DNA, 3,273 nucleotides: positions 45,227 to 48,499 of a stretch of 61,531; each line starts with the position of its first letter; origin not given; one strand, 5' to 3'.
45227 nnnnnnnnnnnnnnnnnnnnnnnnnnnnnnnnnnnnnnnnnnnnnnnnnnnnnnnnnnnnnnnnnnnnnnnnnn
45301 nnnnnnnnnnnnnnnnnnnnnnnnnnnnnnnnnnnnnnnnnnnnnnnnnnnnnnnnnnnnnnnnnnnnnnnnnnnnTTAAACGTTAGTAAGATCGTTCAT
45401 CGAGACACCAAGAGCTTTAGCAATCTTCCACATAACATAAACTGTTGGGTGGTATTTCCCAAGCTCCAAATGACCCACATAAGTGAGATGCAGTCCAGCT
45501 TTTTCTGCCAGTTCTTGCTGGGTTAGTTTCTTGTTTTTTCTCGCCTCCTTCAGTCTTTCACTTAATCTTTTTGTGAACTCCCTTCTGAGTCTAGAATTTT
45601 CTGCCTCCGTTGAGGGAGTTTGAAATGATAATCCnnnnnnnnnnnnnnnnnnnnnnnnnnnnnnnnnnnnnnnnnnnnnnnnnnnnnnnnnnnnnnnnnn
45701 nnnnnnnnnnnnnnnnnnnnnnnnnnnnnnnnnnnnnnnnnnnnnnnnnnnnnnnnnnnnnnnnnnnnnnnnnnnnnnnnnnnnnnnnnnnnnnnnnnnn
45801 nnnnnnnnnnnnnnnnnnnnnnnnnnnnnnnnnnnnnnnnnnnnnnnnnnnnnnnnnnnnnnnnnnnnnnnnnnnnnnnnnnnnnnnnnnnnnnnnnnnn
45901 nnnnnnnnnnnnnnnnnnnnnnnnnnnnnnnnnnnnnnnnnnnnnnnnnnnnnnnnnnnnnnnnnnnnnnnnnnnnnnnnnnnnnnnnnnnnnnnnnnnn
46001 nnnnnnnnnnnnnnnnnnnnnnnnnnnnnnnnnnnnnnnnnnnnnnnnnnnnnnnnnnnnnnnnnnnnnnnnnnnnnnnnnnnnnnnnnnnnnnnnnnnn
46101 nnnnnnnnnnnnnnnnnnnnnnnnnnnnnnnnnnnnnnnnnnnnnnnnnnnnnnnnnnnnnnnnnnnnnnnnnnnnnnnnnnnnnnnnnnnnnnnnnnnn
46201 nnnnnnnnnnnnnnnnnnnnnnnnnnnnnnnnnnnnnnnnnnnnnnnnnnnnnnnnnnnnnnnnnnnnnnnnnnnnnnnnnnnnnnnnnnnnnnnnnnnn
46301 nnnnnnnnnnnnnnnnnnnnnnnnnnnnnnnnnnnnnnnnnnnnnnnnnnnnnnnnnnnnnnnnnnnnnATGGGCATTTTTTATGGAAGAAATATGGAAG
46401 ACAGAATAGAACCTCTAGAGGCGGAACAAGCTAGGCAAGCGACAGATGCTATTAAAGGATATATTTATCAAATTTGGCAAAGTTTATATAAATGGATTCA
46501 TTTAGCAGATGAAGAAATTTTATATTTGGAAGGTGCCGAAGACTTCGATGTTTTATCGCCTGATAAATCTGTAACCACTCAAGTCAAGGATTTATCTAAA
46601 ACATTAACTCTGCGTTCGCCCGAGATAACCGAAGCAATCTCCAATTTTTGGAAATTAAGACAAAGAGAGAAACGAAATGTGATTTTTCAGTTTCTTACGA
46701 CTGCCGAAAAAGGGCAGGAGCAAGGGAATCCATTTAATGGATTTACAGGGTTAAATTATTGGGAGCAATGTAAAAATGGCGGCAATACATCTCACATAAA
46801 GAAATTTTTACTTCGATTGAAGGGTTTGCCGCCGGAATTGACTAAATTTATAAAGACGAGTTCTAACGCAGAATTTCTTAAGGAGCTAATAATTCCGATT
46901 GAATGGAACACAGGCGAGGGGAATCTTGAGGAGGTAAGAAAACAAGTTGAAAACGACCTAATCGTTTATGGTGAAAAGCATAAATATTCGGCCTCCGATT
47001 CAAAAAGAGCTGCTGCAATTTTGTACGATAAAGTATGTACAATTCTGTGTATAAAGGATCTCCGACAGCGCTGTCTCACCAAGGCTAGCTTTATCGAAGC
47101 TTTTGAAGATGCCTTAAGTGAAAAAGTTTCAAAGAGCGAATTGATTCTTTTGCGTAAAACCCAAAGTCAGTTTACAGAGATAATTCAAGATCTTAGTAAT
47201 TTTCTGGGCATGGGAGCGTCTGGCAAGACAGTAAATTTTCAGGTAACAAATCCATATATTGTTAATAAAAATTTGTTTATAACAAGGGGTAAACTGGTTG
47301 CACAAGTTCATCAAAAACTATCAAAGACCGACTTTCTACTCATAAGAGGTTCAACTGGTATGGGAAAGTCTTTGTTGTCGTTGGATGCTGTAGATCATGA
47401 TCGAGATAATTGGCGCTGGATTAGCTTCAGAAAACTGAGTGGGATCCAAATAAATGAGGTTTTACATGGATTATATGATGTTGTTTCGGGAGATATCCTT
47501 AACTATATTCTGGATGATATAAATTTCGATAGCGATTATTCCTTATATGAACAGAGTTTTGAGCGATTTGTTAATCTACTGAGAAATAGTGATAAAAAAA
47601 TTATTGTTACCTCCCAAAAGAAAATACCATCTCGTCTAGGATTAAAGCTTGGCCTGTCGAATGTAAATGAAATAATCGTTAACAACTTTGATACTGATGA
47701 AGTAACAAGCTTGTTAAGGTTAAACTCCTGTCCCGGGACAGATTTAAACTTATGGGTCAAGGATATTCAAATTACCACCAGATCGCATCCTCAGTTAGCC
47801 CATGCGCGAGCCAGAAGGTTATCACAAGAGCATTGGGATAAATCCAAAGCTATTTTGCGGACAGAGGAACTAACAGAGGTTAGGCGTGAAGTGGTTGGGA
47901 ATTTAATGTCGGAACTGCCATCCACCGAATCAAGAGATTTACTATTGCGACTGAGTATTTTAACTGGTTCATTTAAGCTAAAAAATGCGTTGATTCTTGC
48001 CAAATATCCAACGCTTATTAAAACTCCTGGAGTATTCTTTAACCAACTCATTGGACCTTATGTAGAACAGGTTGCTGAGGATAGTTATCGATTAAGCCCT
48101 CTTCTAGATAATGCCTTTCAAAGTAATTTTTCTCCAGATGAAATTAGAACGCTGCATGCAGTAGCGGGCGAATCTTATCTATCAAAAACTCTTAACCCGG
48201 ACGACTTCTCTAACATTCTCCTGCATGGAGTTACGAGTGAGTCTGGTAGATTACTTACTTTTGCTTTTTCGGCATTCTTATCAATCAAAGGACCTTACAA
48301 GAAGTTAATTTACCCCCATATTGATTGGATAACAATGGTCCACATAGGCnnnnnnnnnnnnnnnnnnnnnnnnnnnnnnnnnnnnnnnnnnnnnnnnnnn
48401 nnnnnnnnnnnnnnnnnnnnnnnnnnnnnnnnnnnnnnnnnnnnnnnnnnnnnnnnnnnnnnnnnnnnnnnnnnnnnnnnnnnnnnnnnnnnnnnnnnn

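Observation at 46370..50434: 1354-aa Cap4-like nuclease + P-loop NTPase + helical-repeat protein: an Avs/STAND-type antiphage candidate at the element edge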

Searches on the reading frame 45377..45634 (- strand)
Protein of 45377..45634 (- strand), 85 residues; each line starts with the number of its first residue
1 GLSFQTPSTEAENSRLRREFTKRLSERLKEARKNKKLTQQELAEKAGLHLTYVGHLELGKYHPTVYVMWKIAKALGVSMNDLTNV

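Call 62: search_protein_families(library=pfam, proteins=[window:45377-45634:-], max_evalue=0.1)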
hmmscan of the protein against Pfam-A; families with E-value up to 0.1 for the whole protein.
window:45377-45634:- (85 aa): 9 families
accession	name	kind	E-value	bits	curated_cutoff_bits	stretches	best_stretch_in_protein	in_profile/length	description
PF01381.28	HTH_3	-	1.3e-17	64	23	1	28-82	1-55/55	Helix-turn-helix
PF12844.13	HTH_19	-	2.3e-11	43.8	30.2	1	26-83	2-59/64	Helix-turn-helix domain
PF13560.12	HTH_31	-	6.1e-09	36.5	27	1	23-78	1-57/64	Helix-turn-helix domain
PF13443.12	HTH_26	-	5.1e-05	23.9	22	1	27-82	1-57/63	Cro/C1-type HTH DNA-binding domain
PF13413.12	HTH_25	-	0.00015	22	24.6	1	27-61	1-35/62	Helix-turn-helix domain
PF13744.12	HTH_37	-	0.0021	18.2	27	1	10-61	9-56/80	Helix-turn-helix domain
PF21291.3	CYNS_N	-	0.0086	16.5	27.1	1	23-76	3-56/69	Cyanate hydratase, N-terminal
PF13412.12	HTH_24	-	0.012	15.6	21.9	1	28-48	9-29/48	Winged helix-turn-helix DNA-binding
PF01476.26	LysM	-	0.047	14.1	20.9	0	68-84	9-25/43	LysM domain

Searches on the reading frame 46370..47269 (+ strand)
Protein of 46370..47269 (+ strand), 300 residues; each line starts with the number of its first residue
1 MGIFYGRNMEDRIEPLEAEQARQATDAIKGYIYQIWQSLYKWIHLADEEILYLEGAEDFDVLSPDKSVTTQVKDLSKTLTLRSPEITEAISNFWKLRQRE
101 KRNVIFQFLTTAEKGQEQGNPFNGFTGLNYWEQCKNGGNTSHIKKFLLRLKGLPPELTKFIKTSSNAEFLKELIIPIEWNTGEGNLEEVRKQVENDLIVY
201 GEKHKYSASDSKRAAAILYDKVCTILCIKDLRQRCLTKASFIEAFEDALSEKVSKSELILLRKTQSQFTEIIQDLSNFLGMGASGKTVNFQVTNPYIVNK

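Call 62: search_protein_families(library=pfam, proteins=[window:46370-47269:+], max_evalue=0.1)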
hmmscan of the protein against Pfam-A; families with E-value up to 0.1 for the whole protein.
window:46370-47269:+ (300 aa): 2 families
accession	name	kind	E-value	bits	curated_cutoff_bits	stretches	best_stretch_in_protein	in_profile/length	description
PF16007.11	DUF4777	-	0.07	13.8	34.4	0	66-113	7-52/66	Domain of unknown function (DUF4777)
PF01465.25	GRIP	-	0.087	13.1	24.4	0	102-117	8-24/44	GRIP domain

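Call 68: search_solved_structures(query=A4, max_evalue=10, show_alignments=2)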
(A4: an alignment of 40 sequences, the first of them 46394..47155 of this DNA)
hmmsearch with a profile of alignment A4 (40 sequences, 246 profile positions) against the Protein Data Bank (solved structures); distinct sequences matched with E-value up to 10: 7.
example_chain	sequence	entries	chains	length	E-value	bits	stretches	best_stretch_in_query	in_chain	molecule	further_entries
8xav_G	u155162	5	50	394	2.7e-09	40.2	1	8-106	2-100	DUF4297 | Restriction endonuclease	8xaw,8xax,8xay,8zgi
9c1m_A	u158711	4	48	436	8.6e-07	32.1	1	8-95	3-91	DUF4297 domain-containing protein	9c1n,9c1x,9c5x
8ziq_A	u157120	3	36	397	1.1e-05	28.5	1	8-96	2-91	DUF4297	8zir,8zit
6jhk_A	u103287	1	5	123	0.63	12.8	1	158-216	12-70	RsbS negative regulator of sigma-B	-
1a14_L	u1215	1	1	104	1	12.1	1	72-137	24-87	NC10 FV (LIGHT CHAIN)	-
1nma_L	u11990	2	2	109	1.1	12.1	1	72-137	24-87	FAB NC10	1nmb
1nmc_L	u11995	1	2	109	1.2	12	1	72-137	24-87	SINGLE CHAIN ANTIBODY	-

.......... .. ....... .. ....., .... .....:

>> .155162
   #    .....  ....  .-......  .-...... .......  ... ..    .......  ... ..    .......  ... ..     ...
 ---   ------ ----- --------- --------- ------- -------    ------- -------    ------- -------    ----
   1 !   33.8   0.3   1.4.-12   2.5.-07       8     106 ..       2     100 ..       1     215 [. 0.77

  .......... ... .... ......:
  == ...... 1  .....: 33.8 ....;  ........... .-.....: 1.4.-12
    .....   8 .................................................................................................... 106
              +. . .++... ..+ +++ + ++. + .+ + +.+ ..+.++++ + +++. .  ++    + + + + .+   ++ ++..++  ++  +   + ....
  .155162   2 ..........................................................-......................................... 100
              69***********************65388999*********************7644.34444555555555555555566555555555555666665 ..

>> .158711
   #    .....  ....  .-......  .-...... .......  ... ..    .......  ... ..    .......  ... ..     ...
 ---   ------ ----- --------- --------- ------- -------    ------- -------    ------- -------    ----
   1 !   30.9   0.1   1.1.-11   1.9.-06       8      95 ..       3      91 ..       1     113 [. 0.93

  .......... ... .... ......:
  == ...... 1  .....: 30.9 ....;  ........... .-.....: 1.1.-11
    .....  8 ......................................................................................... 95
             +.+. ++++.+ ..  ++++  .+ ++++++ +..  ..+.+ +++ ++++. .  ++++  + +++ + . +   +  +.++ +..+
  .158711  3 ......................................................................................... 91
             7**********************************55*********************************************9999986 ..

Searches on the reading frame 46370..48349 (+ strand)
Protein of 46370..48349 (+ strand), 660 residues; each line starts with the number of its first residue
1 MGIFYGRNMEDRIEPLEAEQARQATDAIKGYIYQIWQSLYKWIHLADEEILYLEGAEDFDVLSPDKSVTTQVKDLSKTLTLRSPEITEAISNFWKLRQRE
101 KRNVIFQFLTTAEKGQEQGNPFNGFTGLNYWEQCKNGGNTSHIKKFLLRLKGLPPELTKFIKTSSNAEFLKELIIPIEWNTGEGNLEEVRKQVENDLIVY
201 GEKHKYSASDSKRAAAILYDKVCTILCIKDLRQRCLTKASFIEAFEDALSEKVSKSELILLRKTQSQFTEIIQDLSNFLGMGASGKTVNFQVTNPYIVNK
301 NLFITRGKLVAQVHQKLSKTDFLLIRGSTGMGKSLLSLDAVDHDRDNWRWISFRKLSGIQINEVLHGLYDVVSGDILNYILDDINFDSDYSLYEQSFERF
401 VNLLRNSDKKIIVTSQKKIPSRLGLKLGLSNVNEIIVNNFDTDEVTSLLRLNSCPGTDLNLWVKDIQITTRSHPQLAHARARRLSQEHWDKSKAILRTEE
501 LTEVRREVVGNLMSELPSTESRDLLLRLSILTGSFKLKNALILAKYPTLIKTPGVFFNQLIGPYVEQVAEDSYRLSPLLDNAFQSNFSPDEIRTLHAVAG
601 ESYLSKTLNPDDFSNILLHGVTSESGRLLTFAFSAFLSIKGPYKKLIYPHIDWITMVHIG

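Call 25: predict_structure(alignment_id=A2)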
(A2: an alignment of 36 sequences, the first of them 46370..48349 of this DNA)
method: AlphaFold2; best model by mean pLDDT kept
length: 660 residues; sequences in the alignment: 36
mean_pLDDT: 85.8   pTM: 0.55
mean pLDDT of the five models: 85.8, 85.5, 83.5, 82.6, 81.9
residues with pLDDT >= 90: 352; 70-90: 231; 50-70: 50; < 50: 27
segments of 3 or more residues with pLDDT < 50: 1-7, 24-26, 273-289
pLDDT, mean of each block of 10 residues (from residue 1): 41 71 52 91 94 85 92 90 93 90 92 89 87 90 93 93 95 95 91 95 85 92 86 89 88 61 63 45 40 82 88 94 93 94 92 86 86 81 87 92 93 93 90 92 95 92 92 94 92 81 88 80 92 91 86 86 86 91 90 94 89 91 94 91 87 70
secondary structure, 60 per line:
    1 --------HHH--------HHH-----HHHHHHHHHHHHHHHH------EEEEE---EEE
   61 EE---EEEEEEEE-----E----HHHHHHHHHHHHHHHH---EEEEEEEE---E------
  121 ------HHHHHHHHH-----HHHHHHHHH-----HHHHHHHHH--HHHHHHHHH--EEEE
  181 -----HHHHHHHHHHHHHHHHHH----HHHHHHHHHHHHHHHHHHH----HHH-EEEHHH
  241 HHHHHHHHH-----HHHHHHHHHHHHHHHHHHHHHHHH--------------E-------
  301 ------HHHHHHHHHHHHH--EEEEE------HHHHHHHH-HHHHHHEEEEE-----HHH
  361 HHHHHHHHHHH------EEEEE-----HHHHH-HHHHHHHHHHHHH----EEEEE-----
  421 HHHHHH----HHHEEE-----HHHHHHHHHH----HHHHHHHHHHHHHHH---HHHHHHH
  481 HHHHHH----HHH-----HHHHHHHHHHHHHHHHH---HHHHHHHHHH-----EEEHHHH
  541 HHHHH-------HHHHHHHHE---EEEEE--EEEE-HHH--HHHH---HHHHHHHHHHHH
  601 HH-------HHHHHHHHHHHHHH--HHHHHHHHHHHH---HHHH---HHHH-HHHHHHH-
elements in order: H28-43 E50-54 E58-62 E66-73 H84-99 E103-110 H127-135 H141-149 H155-163 H166-174 E177-180 H186-203 H208-226 E235-237 H238-249 H255-278 H307-319 E322-326 H333-340 H342-347 E348-352 H358-371 E378-382 H388-392 H394-406 E411-415 H421-426 E434-436 H442-451 H456-470 H474-486 H499-515 H519-528 E534-536 H537-545 H553-560 E565-569 E572-575 H582-585 H589-602 H610-623 H626-637 H641-644 H648-651 H653-659

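Call 31: fold_search(model_id=the predicted structure, library=pdb)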
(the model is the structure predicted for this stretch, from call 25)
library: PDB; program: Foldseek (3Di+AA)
matches with E <= 10: 1262; with E <= 0.001: 331
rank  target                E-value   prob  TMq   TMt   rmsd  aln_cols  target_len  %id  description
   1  3sfz                  8.1e-09  1.00  0.23  0.14  15.8       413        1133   16  Crystal structure of full-length murine Apaf-1 (released 2011-08-24)
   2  4m9s_B                1.1e-08  1.00  0.33  0.41  26.5       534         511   13  crystal structure of CED-4 bound CED-3 fragment (released 2013-10-23)
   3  4m9s_A                1.5e-08  1.00  0.32  0.40  22.0       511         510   12  crystal structure of CED-4 bound CED-3 fragment (released 2013-10-23)
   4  8bob_C                1.6e-08  1.00  0.24  0.36  18.5       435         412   13  Structural basis for negative regulation of the maltose system (released 2023-10-18)
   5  8jol_B                2.1e-08  1.00  0.33  0.42  25.7       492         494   13  cryo-EM structure of the CED-4/CED-3 holoenzyme (released 2023-06-28)
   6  8jo0_A                3.1e-08  1.00  0.32  0.49   8.1       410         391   13  The Cryo-EM structure of a heptameric CED-4/CED-3 catalytic complex (released 2023-06-28)
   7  9c1m_G                4.1e-08  1.00  0.23  0.34  17.7       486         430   15  HerA-DUF assembly 1 (released 2025-06-04)
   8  8dgf_A                5.8e-08  1.00  0.26  0.13  27.4       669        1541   11  Avs4 bound to phage PhiV-1 portal (released 2022-08-03)
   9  3lqq_B                6.7e-08  1.00  0.33  0.41  26.2       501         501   13  Structure of the CED-4 Apoptosome (released 2010-04-28)
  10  8jns_D                9.4e-08  1.00  0.32  0.49   7.9       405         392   12  cryo-EM structure of a CED-4 hexamer (released 2023-06-28)
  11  3lqq_A                1.2e-07  1.00  0.32  0.40  22.3       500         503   12  Structure of the CED-4 Apoptosome (released 2010-04-28)
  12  6j6i_C                1.2e-07  1.00  0.30  0.26  21.9       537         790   12  Reconstitution and structure of a plant NLR resistosome conferring immunity (released 2019-03-20)
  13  9h2l_A                2.3e-07  1.00  0.32  0.25  25.2       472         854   12  Cryo-EM structure of an octameric G10-resistosome from wheat (released 2025-09-24)
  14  8dgf_B                1.8e-06  1.00  0.25  0.13  28.0       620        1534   10  Avs4 bound to phage PhiV-1 portal (released 2022-08-03)
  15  9zjs_B                1.9e-06  1.00  0.17  0.12  29.9       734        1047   11  Human sterile alpha motif domain-containing protein 9 (SAMD9), asymmetric dimer "shell" shape (released 2026-02-25)
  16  8zue_A                2.8e-06  1.00  0.25  0.30  19.7       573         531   13  cryo-electron microscopy (cryo-EM) structure of the Hachiman defense system from Escherichia coli (released 2025-03-26)
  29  9nxx_B                1.7e-05  1.00  0.28  0.45  13.8       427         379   11  LmuA_conformation 1 (released 2025-12-17)
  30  9nxx_D                1.7e-05  1.00  0.28  0.45  15.7       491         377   12  LmuA_conformation 1 (released 2025-12-17)
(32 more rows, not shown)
